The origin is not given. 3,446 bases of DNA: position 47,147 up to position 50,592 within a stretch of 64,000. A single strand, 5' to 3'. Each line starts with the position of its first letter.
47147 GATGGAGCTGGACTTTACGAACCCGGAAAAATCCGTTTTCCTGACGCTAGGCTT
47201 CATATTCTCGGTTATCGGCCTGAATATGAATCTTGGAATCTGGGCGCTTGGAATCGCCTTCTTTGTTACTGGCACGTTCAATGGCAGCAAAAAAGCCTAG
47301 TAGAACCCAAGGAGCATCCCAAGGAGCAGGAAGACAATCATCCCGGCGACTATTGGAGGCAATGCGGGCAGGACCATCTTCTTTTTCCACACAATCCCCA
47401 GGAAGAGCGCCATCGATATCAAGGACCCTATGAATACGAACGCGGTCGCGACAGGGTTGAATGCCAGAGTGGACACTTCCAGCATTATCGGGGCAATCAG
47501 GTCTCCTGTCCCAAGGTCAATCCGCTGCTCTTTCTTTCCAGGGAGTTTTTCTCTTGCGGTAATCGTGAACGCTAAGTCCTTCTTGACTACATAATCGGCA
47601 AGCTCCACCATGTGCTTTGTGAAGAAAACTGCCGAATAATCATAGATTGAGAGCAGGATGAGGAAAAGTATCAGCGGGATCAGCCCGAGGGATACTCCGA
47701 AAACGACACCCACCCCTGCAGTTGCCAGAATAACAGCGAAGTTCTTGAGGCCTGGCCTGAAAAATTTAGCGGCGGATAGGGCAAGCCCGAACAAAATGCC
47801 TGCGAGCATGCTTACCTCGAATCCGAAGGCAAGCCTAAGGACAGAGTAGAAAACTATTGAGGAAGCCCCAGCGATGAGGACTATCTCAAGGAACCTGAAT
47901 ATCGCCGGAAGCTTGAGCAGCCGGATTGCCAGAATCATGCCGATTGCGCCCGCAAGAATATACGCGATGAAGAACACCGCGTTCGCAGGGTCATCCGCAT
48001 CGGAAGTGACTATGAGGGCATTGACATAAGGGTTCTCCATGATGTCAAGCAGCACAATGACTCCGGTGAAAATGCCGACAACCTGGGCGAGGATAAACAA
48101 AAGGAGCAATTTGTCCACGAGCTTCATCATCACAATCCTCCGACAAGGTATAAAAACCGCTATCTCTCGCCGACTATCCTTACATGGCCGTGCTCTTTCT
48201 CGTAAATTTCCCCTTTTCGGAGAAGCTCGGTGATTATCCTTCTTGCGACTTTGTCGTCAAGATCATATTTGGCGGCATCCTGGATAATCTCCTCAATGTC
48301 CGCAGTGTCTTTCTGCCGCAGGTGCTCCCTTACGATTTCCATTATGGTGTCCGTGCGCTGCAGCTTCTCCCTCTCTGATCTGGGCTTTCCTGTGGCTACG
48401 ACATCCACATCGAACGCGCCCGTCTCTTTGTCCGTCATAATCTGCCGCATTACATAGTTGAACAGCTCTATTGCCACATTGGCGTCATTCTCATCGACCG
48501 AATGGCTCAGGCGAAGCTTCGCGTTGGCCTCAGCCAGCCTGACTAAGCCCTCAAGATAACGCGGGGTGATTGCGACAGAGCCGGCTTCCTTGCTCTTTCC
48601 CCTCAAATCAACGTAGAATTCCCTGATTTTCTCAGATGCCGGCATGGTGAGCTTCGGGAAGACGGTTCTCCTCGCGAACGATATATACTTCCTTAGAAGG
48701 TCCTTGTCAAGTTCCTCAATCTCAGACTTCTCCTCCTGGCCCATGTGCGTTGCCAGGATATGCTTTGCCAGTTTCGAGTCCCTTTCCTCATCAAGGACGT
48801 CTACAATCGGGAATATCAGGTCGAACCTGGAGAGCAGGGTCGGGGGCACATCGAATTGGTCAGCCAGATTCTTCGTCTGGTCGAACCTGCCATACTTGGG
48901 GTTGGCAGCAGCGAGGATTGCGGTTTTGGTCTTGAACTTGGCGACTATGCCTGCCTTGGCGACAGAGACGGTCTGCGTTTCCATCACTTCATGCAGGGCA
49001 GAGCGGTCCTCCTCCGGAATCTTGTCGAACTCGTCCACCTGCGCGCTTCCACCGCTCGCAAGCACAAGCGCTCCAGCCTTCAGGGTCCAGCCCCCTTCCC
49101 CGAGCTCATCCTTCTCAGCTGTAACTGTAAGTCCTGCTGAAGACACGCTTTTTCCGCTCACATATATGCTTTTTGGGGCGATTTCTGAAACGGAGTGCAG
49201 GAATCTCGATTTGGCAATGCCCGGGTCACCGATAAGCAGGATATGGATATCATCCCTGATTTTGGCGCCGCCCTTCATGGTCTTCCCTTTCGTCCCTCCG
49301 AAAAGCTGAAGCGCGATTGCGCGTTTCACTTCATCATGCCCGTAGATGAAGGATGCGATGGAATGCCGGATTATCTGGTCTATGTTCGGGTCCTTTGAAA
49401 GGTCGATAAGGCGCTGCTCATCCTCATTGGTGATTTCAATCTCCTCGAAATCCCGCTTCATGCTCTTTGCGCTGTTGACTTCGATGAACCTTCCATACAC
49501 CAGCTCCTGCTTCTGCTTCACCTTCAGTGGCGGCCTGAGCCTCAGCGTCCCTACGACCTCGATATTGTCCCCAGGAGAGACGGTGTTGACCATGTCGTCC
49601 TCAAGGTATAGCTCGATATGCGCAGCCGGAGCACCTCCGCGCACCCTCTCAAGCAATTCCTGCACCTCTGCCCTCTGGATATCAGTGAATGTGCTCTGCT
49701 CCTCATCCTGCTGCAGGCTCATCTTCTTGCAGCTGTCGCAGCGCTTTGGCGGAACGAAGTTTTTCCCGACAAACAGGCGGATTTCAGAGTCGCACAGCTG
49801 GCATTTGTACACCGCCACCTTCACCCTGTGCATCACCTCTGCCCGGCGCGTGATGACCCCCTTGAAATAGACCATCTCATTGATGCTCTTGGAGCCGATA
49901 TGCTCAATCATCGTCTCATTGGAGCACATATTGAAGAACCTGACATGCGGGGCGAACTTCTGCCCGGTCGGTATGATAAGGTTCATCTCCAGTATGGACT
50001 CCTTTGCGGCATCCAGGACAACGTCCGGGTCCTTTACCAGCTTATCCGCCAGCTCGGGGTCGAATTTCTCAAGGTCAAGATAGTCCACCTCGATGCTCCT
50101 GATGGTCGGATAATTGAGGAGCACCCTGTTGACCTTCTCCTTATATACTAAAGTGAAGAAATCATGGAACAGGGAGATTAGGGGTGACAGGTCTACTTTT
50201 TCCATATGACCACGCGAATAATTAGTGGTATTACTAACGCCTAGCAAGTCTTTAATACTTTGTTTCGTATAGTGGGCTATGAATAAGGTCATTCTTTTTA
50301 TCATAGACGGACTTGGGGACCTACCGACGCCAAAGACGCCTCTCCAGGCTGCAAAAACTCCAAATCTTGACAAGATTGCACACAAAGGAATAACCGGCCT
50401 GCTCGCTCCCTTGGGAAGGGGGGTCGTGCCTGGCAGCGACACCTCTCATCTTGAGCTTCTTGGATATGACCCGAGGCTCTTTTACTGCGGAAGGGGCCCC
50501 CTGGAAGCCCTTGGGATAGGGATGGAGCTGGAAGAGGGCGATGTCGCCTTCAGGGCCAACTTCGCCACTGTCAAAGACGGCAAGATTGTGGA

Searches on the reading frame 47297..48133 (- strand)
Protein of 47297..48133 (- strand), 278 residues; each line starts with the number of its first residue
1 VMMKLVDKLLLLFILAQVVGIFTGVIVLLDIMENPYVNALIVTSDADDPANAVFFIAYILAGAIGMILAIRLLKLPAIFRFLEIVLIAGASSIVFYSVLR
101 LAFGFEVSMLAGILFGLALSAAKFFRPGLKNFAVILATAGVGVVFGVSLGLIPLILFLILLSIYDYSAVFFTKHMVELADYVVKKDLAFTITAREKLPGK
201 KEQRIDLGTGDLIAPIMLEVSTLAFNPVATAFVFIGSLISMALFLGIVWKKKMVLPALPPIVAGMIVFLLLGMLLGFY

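Call 92: search_protein_families(library=pfam, proteins=[window:47297-48133:-], max_evalue=0.00001)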
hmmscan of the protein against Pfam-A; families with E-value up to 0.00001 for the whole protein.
window:47297-48133:- (278 aa): 1 family
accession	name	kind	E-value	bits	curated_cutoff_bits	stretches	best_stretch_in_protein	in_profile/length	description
PF06550.16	SPP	-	7e-16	59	23.9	1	26-274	12-279/283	Signal-peptide peptidase, presenilin aspartyl protease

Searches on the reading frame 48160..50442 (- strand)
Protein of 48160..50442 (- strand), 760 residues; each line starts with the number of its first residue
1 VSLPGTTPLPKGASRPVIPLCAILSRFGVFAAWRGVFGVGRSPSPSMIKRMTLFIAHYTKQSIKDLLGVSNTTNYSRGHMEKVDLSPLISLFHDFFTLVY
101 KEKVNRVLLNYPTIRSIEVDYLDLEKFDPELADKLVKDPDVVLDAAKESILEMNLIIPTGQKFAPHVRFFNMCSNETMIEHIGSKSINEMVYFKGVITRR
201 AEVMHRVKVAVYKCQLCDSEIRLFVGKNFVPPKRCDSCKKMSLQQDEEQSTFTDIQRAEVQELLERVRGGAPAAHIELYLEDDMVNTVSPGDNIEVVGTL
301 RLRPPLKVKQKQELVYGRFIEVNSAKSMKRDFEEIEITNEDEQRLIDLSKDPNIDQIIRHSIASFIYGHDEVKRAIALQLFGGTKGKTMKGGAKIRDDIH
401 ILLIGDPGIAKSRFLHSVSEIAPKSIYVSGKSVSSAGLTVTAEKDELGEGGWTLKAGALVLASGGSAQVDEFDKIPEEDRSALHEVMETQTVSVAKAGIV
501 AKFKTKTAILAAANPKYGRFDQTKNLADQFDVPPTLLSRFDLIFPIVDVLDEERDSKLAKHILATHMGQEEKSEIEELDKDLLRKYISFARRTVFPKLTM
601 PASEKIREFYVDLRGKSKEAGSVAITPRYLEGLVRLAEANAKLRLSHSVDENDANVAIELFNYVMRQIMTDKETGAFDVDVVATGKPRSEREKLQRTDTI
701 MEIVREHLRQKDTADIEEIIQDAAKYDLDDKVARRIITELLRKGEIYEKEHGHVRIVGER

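Call 92: search_protein_families(library=pfam, proteins=[window:48160-50442:-], max_evalue=0.00001)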
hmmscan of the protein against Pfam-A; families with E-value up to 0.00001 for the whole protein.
window:48160-50442:- (760 aa): 6 families
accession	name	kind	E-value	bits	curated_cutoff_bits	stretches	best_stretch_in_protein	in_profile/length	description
PF00493.29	MCM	-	1.9e-84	282.7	23.3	1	342-566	2-224/224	MCM P-loop domain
PF17207.9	MCM_OB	-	1.3e-26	93.3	24.8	1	181-302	4-124/126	MCM OB domain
PF17855.7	MCM_lid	-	1e-24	87.2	27.4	1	581-662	1-84/87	MCM AAA-lid domain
PF14551.11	MCM_N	-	1.9e-07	31.8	24.9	1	96-169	17-93/95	MCM N-terminal domain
PF07728.20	AAA_5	-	7.2e-07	29.7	22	1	400-529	1-138/139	AAA domain (dynein-related subfamily)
PF01078.27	Mg_chelatase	-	2.1e-06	27.7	20.3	0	449-516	92-159/207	Magnesium chelatase, subunit ChlI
